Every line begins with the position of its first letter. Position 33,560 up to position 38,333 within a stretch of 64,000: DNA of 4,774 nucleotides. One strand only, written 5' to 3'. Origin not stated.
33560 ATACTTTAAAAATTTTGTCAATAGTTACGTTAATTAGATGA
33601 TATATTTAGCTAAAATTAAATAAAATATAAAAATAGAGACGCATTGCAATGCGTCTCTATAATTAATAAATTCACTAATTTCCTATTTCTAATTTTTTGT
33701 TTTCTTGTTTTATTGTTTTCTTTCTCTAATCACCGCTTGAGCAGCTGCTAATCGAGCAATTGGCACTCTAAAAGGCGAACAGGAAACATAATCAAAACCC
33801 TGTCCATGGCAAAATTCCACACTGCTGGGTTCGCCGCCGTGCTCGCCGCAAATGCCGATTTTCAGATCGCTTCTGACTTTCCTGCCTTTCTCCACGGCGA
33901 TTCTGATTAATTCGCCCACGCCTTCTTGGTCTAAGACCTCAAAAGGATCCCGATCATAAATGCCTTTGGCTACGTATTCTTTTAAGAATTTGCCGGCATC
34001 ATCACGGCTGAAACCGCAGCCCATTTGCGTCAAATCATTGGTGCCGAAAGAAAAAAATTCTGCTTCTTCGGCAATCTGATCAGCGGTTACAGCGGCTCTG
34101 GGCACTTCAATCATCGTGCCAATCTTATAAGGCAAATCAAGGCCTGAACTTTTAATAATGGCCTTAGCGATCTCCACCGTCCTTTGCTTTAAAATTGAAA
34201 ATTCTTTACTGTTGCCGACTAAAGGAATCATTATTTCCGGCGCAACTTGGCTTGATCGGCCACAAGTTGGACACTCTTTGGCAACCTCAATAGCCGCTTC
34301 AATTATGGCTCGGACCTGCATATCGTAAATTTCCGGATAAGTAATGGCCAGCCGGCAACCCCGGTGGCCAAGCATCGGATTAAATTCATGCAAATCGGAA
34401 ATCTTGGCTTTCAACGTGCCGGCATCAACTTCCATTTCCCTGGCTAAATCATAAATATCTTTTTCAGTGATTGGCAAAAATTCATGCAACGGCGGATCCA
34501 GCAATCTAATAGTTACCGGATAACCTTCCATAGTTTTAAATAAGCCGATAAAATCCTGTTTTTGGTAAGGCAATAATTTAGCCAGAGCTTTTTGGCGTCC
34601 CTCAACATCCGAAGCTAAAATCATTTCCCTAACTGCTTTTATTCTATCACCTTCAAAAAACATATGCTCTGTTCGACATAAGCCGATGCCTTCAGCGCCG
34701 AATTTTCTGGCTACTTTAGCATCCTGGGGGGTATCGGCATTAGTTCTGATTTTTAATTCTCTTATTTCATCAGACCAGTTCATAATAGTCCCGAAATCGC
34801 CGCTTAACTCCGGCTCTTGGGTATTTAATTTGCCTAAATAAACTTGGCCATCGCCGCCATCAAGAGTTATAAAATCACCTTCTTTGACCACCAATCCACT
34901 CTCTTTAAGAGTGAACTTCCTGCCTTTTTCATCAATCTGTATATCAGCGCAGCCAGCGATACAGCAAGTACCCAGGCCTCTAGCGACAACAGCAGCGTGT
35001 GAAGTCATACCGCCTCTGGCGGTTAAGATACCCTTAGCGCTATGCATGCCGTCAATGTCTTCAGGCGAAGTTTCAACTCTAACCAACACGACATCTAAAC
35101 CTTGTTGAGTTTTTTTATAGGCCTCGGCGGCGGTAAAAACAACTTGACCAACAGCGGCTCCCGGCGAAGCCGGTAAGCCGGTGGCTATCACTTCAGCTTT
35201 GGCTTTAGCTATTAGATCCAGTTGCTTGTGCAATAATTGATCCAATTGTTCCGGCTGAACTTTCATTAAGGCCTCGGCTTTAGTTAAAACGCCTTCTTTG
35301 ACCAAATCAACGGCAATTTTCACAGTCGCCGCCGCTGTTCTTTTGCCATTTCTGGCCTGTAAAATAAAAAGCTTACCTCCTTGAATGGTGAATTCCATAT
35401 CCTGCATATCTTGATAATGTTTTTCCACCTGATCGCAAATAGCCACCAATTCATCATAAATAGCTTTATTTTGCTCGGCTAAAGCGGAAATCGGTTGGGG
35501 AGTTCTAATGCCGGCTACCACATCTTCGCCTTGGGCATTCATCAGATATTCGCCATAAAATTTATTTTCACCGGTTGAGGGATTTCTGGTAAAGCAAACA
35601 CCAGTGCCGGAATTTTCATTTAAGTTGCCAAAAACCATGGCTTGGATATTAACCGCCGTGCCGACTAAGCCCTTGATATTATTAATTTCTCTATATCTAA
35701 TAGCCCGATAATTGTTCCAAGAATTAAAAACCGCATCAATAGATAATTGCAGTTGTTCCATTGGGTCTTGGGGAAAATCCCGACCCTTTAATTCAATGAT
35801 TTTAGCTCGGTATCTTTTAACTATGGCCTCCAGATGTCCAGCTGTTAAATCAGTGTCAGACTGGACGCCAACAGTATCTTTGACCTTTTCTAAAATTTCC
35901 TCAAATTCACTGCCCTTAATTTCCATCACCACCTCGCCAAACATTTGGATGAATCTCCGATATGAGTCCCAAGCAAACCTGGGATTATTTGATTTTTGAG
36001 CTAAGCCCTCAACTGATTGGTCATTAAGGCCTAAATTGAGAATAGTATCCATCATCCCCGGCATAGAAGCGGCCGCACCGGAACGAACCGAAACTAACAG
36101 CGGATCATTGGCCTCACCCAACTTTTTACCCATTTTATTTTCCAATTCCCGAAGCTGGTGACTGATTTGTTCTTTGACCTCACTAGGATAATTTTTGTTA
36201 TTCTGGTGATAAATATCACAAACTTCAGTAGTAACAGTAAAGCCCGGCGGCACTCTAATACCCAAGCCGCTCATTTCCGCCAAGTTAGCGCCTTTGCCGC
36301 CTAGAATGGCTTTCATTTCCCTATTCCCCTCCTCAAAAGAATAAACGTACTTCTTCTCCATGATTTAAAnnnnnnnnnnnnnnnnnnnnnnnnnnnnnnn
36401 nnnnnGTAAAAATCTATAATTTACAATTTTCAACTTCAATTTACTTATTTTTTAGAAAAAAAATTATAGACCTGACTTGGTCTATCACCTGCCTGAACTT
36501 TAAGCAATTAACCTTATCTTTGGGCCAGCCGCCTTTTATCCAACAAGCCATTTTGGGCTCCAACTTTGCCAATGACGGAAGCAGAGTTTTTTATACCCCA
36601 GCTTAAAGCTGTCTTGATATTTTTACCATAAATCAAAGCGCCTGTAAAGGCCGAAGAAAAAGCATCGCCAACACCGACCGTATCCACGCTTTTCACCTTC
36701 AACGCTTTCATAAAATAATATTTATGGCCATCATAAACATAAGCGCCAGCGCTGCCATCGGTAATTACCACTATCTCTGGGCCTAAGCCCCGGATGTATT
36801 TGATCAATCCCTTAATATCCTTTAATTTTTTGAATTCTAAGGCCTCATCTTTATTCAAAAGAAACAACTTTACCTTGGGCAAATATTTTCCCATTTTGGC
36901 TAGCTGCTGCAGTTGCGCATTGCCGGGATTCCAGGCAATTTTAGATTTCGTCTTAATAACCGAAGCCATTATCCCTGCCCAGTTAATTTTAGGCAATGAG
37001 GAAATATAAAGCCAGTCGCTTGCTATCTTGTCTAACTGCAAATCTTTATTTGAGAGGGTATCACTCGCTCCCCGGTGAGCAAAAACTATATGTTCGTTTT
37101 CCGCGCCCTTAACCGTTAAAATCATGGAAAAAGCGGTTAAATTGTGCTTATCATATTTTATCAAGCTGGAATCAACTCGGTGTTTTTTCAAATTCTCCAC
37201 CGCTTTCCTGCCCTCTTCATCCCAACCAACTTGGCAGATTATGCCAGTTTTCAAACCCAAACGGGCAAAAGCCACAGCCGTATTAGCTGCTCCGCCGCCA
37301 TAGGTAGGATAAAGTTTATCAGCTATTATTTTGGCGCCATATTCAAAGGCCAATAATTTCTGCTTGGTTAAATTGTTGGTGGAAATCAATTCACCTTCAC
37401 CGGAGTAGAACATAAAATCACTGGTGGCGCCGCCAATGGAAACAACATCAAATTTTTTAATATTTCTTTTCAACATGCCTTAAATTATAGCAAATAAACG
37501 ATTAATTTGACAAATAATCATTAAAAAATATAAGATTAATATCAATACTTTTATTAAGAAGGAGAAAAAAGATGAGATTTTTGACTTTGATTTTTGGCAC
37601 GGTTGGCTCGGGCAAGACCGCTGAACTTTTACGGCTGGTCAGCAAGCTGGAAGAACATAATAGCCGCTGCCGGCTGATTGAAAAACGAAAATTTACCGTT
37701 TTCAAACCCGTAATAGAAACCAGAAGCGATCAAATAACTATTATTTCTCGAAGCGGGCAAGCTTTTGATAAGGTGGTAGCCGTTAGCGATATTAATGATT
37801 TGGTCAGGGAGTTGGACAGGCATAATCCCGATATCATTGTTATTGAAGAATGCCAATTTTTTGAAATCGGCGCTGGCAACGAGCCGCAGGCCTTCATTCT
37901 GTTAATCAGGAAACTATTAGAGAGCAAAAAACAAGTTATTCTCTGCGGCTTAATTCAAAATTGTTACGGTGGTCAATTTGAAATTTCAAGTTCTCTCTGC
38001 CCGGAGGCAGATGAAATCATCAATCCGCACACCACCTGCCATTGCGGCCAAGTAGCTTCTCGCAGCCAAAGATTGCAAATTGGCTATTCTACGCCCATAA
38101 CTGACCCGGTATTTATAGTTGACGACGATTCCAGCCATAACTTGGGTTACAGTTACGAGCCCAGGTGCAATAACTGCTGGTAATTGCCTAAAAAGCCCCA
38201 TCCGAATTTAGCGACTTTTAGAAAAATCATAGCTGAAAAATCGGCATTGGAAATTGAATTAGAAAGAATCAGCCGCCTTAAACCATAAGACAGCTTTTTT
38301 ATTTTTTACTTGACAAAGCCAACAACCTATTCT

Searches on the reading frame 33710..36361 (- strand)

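Call 68: search_protein_families(library=pfam, proteins=[window:33710-36361:-], max_evalue=0.0001)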
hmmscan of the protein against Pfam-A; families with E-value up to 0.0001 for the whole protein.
window:33710-36361:- (883 aa): 3 families
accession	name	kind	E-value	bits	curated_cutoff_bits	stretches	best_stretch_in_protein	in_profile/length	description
PF02896.24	PEP-utilizers_C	-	7.9e-82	275.1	22.8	1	520-876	4-291/293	PEP-utilising enzyme, PEP-binding domain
PF01326.24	PPDK_N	-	2.3e-57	195.2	27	3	61-299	76-228/328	Pyruvate phosphate dikinase, AMP/ATP-binding domain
PF00391.29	PEP-utilizers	-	4.8e-23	81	23.1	1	424-505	5-72/72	PEP-utilising enzyme, mobile domain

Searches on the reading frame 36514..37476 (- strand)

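Call 68: search_protein_families(library=pfam, proteins=[window:36514-37476:-], max_evalue=0.0001)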
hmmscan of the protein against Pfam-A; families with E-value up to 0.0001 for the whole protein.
window:36514-37476:- (320 aa): 2 families
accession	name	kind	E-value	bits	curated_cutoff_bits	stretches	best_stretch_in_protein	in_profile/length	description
PF00294.29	PfkB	-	3e-41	142.1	25.8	1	52-311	28-299/302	pfkB family carbohydrate kinase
PF08543.17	Phos_pyr_kin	-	1.4e-06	28.3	27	1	199-295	117-225/246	Phosphomethylpyrimidine kinase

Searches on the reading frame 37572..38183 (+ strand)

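Call 68: search_protein_families(library=pfam, proteins=[window:37572-38183:+], max_evalue=0.0001)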
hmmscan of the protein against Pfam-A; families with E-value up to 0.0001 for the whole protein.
window:37572-38183:+ (203 aa): 3 families
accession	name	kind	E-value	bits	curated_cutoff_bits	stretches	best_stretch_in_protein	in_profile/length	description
PF00265.24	TK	-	1.4e-23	84.1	20.6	1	4-203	3-176/176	Thymidine kinase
PF13401.12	AAA_22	-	2e-06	28.6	27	1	5-126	8-122/130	AAA domain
PF00437.27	T2SSE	-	1.1e-05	24.7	24.9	1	2-93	142-219/370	Type II/IV secretion system protein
